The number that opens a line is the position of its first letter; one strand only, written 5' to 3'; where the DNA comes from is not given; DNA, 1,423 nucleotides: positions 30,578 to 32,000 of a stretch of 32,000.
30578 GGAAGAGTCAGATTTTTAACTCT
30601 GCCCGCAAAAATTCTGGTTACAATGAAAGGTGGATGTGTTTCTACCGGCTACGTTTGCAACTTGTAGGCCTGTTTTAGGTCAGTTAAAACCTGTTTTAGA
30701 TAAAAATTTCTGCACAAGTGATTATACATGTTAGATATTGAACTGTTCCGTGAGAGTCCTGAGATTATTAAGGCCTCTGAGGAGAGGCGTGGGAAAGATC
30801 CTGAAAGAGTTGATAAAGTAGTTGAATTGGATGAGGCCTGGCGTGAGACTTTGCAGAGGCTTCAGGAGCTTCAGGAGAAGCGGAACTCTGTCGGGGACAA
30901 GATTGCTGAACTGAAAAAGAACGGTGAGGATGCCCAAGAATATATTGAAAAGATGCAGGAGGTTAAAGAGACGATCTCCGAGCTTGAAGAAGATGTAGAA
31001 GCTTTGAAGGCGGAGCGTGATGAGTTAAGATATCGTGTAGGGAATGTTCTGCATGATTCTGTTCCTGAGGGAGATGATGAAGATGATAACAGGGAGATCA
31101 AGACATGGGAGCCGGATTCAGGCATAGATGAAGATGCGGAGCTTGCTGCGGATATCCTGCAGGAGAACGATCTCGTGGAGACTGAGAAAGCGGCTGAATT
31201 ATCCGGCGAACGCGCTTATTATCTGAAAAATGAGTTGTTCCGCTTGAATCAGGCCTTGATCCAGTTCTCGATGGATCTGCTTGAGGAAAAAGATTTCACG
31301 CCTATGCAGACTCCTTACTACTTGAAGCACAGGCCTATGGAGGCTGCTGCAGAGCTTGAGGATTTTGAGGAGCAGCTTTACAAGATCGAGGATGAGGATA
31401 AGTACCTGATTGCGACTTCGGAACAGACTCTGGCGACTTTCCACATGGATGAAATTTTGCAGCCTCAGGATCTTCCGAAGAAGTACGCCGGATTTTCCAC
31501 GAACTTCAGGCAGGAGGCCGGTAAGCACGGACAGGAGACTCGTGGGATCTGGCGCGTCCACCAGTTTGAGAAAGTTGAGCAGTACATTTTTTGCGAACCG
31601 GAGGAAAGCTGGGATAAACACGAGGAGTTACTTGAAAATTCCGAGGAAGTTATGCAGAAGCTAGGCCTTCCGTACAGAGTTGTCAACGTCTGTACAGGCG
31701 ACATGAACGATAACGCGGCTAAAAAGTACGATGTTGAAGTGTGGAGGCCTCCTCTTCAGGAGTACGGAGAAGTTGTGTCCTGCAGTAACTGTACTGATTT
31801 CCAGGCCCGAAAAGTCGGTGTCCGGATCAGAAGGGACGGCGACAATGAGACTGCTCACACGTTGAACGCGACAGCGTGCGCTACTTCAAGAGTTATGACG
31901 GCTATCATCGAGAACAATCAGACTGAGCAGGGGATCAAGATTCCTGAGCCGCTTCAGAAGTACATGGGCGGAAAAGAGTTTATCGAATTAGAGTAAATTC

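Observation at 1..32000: AGGCCT is a highly iterated palindrome: about 129 copies in 32 kb, roughly 20-fold above the composition expectation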

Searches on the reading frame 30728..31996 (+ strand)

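Call 22: search_protein_families(library=pfam, proteins=[window:30728-31996:+], max_evalue=0.01)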
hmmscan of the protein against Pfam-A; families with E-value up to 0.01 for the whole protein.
window:30728-31996:+ (422 aa): 6 families
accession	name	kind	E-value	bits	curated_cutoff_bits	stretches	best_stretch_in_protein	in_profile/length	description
PF00587.30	tRNA-synt_2b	-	1.8e-43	149.1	29.3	1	218-397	1-179/179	tRNA synthetase class II core domain (G, H, P, S and T)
PF02403.27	Seryl_tRNA_N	-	3.5e-29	101.6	28.2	1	1-107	1-107/108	Seryl-tRNA synthetase N-terminal domain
PF13870.11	CCDC113_CCDC96_CC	-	8.9e-06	26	31.6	1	26-112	60-143/177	CCDC113/CCDC96, coiled-coil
PF10046.14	BLOC1_2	-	0.0018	19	33.4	1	38-94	29-85/96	Biogenesis of lysosome-related organelles complex-1 subunit 2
PF25764.1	KIF21A_4th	-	0.0033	17.6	33.1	1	40-100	93-154/183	KIF21A-like domain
PF06156.18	YabA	-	0.0058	17.6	30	0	62-114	10-53/103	Initiation control protein YabA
